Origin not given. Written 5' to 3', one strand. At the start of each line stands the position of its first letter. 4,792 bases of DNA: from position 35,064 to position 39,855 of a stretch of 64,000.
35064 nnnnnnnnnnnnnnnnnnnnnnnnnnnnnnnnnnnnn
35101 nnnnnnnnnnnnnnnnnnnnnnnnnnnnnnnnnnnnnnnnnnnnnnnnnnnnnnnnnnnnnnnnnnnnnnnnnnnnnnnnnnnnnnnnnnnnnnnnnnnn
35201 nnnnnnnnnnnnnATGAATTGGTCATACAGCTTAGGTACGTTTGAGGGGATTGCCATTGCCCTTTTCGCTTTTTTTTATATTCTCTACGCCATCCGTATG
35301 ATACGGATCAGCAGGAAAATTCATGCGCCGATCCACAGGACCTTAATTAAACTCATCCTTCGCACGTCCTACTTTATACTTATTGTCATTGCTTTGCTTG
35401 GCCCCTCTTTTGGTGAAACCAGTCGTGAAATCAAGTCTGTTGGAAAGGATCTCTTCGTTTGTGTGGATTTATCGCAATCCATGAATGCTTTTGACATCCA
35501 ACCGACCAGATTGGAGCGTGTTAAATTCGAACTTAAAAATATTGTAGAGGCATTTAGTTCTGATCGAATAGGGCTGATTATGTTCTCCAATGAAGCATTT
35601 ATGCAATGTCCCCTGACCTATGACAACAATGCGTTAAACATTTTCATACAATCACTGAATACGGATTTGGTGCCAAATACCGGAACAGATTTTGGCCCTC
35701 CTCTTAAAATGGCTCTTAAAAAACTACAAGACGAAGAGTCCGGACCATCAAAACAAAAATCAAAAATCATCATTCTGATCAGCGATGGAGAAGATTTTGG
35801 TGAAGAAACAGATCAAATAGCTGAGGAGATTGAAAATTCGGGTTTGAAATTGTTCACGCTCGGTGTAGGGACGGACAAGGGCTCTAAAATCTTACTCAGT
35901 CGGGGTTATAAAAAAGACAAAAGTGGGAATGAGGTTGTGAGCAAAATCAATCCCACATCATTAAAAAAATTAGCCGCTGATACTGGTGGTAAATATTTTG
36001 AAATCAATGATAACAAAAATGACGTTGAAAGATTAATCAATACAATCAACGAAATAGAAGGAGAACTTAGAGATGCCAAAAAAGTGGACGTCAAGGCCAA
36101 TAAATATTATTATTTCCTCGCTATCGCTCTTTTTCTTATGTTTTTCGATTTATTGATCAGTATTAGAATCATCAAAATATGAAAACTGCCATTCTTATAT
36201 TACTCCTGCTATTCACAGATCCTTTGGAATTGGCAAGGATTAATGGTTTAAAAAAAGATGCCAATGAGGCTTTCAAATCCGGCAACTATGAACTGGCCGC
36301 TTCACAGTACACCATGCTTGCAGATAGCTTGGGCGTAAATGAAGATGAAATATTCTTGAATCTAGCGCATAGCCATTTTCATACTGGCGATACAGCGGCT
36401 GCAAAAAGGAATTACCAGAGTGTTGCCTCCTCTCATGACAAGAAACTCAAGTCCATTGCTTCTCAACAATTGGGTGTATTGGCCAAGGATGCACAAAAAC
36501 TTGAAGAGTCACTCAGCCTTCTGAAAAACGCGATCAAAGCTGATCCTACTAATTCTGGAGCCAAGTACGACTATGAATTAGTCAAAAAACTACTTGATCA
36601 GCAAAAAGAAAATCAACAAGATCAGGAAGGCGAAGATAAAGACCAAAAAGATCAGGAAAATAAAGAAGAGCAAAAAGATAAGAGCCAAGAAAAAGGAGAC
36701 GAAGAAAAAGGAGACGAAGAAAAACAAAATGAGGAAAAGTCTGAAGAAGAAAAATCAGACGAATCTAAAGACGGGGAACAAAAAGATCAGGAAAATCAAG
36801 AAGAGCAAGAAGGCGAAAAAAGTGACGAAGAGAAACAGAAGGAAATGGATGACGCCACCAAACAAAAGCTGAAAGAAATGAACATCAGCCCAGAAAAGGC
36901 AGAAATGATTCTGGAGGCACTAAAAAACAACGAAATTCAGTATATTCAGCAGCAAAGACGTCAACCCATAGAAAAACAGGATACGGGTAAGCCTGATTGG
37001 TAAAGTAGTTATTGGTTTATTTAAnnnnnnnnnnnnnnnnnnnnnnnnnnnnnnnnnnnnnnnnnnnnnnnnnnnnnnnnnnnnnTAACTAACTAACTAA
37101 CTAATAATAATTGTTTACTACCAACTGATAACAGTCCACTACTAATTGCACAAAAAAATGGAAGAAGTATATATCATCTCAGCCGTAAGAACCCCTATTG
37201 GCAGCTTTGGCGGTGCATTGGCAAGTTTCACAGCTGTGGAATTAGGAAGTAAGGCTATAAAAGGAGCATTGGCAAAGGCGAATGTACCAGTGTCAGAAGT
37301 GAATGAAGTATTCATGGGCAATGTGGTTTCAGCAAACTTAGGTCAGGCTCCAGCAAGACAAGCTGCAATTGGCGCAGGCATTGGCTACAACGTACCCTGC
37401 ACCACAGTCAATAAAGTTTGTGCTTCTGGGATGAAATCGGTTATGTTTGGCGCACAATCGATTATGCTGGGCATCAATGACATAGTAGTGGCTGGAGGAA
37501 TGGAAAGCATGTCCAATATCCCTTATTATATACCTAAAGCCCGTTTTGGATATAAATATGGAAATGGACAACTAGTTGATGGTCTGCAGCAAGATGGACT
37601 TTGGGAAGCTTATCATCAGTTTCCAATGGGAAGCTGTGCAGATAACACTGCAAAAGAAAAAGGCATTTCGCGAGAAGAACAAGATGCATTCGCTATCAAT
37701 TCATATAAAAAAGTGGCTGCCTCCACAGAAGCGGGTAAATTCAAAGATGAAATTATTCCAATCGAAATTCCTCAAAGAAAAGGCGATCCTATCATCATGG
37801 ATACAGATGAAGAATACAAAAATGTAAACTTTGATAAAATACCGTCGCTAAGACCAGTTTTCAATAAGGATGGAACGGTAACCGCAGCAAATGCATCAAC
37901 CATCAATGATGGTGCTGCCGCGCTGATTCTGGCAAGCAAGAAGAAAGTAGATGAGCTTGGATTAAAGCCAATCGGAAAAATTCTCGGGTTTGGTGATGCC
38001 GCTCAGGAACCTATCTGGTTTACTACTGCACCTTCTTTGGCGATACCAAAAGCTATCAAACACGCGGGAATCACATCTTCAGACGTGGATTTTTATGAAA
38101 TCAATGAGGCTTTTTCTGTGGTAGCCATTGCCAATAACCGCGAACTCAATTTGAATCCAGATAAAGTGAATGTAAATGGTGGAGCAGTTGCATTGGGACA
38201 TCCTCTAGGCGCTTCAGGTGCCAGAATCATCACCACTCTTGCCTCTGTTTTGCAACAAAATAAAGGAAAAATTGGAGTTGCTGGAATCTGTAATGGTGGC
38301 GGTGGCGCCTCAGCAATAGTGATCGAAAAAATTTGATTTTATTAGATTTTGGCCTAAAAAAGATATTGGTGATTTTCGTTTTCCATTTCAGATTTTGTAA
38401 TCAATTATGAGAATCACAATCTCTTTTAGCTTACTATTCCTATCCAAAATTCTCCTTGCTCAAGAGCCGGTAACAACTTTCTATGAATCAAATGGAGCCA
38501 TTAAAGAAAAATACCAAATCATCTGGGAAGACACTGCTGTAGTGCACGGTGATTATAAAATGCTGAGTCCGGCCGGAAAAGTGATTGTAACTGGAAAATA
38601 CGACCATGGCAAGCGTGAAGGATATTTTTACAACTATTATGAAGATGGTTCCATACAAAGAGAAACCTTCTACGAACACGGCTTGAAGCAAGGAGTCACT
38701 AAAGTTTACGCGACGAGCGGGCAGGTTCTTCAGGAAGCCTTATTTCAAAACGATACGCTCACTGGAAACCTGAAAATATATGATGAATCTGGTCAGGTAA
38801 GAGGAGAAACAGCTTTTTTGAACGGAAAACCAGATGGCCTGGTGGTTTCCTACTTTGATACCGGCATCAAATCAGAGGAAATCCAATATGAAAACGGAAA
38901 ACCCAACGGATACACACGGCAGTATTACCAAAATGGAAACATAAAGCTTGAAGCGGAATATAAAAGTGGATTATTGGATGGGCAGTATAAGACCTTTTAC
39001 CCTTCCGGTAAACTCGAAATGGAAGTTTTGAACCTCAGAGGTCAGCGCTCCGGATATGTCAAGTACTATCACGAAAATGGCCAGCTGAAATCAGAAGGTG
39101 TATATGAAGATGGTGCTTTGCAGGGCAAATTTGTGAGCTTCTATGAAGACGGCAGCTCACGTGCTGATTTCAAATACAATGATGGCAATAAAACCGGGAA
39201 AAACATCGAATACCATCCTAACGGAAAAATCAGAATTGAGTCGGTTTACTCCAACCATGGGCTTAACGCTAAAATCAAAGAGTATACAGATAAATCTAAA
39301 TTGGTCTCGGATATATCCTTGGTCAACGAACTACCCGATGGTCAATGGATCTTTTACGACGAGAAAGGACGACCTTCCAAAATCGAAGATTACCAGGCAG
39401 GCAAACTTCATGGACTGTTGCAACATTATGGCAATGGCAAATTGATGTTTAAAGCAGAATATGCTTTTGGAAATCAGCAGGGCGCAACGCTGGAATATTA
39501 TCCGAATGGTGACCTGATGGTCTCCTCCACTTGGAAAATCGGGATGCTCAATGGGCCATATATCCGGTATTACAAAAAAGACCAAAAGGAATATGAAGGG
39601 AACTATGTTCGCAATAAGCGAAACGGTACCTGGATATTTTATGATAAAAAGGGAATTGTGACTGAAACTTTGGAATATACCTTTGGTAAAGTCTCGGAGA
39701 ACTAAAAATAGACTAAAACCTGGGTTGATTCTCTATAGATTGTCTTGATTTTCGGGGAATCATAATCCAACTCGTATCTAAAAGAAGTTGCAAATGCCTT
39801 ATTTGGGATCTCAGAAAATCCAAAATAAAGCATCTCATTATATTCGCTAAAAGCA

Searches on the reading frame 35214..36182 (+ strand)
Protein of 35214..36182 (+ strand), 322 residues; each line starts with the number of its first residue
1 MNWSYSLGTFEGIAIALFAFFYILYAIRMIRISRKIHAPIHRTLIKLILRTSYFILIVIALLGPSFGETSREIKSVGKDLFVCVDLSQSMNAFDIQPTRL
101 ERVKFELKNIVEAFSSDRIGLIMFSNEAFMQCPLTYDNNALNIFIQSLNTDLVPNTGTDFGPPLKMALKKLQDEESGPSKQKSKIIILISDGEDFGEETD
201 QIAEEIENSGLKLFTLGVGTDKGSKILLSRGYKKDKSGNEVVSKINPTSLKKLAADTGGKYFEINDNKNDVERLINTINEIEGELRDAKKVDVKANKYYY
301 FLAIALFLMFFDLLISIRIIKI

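Call 7: search_protein_families(library=pfam, proteins=[window:35214-36182:+], max_evalue=0.001)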
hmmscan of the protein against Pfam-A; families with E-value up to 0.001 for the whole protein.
window:35214-36182:+ (322 aa): 3 families
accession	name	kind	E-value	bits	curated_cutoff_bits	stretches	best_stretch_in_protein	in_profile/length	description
PF13519.12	VWA_2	-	3.1e-19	70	27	1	81-193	2-107/107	von Willebrand factor type A domain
PF00092.34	VWA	-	7e-18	65.9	23.8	1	79-267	1-165/174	von Willebrand factor type A domain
PF13768.12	VWA_3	-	0.00042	20.8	27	0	81-221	4-136/155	von Willebrand factor type A domain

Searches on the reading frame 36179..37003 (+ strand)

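Call 7: search_protein_families(library=pfam, proteins=[window:36179-37003:+], max_evalue=0.001)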
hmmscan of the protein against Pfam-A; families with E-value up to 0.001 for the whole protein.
window:36179-37003:+ (274 aa): 5 families
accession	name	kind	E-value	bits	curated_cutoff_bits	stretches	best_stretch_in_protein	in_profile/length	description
PF07719.23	TPR_2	-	5e-06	26.7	27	0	97-125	6-34/34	Tetratricopeptide repeat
PF00515.34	TPR_1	-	0.00011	22.3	27.8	0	97-125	6-34/34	Tetratricopeptide repeat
PF13181.12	TPR_8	-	0.00029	21.2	25.7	0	96-125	5-34/34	Tetratricopeptide repeat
PF13432.12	TPR_16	-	0.00067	20.5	32.7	0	60-125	1-64/65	Tetratricopeptide repeat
PF14559.12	TPR_19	-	0.00084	20.1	25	0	104-132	3-31/68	Tetratricopeptide repeat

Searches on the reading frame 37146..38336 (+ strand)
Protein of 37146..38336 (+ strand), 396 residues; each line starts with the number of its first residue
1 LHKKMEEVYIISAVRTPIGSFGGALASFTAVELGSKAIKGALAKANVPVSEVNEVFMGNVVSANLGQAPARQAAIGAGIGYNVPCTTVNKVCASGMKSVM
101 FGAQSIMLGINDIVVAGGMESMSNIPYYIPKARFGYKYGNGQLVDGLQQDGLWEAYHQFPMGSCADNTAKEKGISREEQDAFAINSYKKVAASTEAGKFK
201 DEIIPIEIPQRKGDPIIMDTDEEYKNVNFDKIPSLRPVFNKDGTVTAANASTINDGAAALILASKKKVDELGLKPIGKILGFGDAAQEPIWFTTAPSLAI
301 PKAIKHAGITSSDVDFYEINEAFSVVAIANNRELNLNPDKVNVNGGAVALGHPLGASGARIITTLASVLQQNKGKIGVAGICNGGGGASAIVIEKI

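Call 7: search_protein_families(library=pfam, proteins=[window:37146-38336:+], max_evalue=0.001)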
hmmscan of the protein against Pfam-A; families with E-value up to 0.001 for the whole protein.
window:37146-38336:+ (396 aa): 3 families
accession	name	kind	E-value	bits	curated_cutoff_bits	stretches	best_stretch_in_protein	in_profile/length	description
PF00108.29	Thiolase_N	-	5.6e-99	331.2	26.4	1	8-265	1-259/260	Thiolase, N-terminal domain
PF02803.24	Thiolase_C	-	5.9e-46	155.6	27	1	273-395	1-123/123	Thiolase, C-terminal domain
PF22691.2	Thiolase_C_1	-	3.7e-06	27.2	28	0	287-335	11-59/144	Thiolase C-terminal domain-like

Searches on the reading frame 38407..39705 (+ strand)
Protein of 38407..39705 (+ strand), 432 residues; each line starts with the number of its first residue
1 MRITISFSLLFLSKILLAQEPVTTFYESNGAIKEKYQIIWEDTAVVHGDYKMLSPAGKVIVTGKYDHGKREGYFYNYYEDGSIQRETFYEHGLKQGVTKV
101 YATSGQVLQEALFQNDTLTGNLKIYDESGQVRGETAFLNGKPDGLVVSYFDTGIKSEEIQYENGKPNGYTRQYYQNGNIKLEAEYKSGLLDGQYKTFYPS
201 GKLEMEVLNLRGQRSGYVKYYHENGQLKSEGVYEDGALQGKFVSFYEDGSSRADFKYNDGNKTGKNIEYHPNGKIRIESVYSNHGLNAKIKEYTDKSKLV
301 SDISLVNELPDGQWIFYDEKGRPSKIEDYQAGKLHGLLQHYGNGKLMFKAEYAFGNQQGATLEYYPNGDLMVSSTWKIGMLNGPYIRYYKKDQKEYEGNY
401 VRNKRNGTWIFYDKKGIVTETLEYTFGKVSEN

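Call 7: search_protein_families(library=pfam, proteins=[window:38407-39705:+], max_evalue=0.001)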
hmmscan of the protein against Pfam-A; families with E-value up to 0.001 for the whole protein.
window:38407-39705:+ (432 aa): 1 family
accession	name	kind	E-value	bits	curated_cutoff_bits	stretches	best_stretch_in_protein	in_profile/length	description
PF07661.19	MORN_2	-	4.7e-37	122.1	29.6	0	216-235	3-22/22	MORN repeat variant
